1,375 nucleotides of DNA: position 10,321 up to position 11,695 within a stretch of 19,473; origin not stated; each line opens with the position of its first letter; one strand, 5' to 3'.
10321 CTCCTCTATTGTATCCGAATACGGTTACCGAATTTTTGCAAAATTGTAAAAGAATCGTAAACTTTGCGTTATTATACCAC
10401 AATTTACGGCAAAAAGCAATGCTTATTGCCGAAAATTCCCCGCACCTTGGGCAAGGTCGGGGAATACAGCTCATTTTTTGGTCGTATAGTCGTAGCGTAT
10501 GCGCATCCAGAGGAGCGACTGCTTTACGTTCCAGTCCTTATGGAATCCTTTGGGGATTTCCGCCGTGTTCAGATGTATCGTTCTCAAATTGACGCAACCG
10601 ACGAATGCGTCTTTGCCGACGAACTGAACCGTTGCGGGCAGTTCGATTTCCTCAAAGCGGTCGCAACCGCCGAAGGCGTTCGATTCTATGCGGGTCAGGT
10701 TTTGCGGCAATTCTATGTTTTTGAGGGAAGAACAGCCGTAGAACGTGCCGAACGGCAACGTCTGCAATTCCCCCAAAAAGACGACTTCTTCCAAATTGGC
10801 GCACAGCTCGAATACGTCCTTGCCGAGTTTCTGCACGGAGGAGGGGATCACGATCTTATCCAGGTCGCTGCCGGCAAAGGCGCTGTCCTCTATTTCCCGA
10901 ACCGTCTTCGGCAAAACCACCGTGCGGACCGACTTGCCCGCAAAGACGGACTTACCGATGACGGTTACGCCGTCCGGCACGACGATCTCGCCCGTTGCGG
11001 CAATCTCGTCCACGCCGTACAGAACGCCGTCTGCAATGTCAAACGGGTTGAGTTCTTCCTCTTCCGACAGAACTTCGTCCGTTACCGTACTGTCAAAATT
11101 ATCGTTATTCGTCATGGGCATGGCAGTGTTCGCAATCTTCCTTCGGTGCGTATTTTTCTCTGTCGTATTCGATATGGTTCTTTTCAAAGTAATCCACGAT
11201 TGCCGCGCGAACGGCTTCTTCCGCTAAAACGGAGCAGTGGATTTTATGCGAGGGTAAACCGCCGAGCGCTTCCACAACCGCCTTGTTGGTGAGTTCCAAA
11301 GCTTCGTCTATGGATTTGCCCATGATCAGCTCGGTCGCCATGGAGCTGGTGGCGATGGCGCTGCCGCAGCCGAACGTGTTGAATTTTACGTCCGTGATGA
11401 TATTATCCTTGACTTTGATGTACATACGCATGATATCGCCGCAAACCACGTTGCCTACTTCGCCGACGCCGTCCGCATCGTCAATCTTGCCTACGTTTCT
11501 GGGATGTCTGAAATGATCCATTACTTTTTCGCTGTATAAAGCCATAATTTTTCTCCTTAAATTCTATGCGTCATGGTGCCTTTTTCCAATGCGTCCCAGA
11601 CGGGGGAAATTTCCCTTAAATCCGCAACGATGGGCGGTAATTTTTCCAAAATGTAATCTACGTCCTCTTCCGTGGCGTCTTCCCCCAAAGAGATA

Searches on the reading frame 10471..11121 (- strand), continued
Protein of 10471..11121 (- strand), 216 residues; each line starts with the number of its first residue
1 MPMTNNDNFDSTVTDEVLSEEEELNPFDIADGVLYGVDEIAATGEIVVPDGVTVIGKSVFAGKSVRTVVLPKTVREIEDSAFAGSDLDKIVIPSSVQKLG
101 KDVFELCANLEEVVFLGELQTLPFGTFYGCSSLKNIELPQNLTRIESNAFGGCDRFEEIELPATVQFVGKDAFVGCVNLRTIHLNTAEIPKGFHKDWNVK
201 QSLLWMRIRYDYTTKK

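Call 51: find_encoding_contigs(protein=P0025, flank=4000, max_places=2)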
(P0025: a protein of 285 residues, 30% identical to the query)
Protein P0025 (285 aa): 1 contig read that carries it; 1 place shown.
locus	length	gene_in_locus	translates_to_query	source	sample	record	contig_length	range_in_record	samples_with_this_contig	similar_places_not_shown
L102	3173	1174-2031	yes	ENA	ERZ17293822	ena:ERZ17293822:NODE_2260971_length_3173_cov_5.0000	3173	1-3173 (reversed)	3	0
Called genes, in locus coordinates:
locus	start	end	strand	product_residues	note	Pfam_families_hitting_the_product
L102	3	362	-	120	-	?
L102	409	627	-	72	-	-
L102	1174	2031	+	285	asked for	PF13306:LRR_5, PF12799:LRR_4 (faint), PF13855:LRR_8 (faint), PF13306:LRR_5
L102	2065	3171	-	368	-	?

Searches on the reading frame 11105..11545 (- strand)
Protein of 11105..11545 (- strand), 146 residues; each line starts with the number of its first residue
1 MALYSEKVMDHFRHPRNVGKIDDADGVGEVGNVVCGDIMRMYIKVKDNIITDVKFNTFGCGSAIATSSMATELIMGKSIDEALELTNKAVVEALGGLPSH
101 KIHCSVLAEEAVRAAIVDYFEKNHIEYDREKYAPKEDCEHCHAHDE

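Call 5: search_protein_families(library=pfam, proteins=[window:11105-11545:-], max_evalue=0.01)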
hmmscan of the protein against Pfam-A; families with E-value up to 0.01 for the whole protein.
window:11105-11545:- (146 aa): 2 families
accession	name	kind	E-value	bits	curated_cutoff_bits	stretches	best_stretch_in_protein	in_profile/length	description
PF01592.21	NifU_N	-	4e-51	172.9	22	1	4-124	2-125/127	NifU-like N terminal domain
PF07478.18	Dala_Dala_lig_C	-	0.0023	17.9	24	1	60-136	46-121/204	D-ala D-ala ligase C-terminus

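Call 6: search_protein_families(library=ncbifam, proteins=[window:11105-11545:-], max_evalue=0.01)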
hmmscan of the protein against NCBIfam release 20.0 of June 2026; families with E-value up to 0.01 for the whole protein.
window:11105-11545:- (146 aa): 5 families
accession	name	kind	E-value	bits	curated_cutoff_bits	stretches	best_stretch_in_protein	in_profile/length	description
TIGR03419.1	NifU_clost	equivalog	1.1e-61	206.6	187.9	1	4-123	1-120/121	Fe-S cluster assembly scaffold protein NifU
TIGR02000.1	NifU_proper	equivalog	7.6e-45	153.5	273.3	1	3-122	3-124/290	Fe-S cluster assembly protein NifU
TIGR01999.1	iscU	equivalog_domain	1.8e-44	150.8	192.4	1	4-123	1-123/124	Fe-S cluster assembly scaffold IscU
TIGR01994.1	SUF_scaf_2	equivalog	3.7e-22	78.8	92.5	1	2-88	3-89/137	Fe-S cluster assembly sulfur transfer protein SufU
TIGR01205.1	D_ala_D_alaTIGR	subfamily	0.004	16.2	245.65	1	61-143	157-239/318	D-alanine--D-alanine ligase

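Call 9: find_encoding_contigs(protein=window:11105-11545:-, flank=6000, max_places=10)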
Protein window:11105-11545:- (146 aa): 5 contigs read that carry it; 3 places shown.
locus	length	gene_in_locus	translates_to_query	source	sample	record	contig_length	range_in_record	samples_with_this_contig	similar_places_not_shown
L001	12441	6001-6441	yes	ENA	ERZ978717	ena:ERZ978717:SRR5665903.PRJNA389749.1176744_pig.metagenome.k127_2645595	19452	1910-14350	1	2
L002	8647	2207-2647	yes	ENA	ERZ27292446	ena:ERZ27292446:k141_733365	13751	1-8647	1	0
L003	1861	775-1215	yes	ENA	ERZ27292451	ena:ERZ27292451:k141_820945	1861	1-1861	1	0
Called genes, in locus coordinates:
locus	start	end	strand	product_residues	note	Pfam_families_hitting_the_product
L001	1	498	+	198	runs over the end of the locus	-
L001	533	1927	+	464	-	PF01145:Band_7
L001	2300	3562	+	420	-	PF00535:Glycos_transf_2, PF13641:Glyco_tranf_2_3, PF13506:Glyco_transf_21 (weak), PF13632:Glyco_trans_2_3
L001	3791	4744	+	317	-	PF02445:NadA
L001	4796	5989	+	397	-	PF00266:Aminotran_5, PF01212:Beta_elim_lyase (weak), PF01041:DegT_DnrJ_EryC1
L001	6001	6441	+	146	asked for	PF01592:NifU_N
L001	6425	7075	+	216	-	-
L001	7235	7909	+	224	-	PF00072:Response_reg, PF00486:Trans_reg_C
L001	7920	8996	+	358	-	PF13581:HATPase_c_2 (faint), PF00512:HisKA, PF02518:HATPase_c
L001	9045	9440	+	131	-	-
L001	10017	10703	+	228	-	PF00072:Response_reg, PF00486:Trans_reg_C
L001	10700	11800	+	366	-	PF00672:HAMP, PF00512:HisKA, PF02518:HATPase_c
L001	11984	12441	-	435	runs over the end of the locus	PF01546:Peptidase_M20, PF07687:M20_dimer (faint)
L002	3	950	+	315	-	?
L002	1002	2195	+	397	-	PF00266:Aminotran_5, PF01212:Beta_elim_lyase (weak), PF01041:DegT_DnrJ_EryC1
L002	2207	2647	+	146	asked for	PF01592:NifU_N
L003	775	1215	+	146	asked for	PF01592:NifU_N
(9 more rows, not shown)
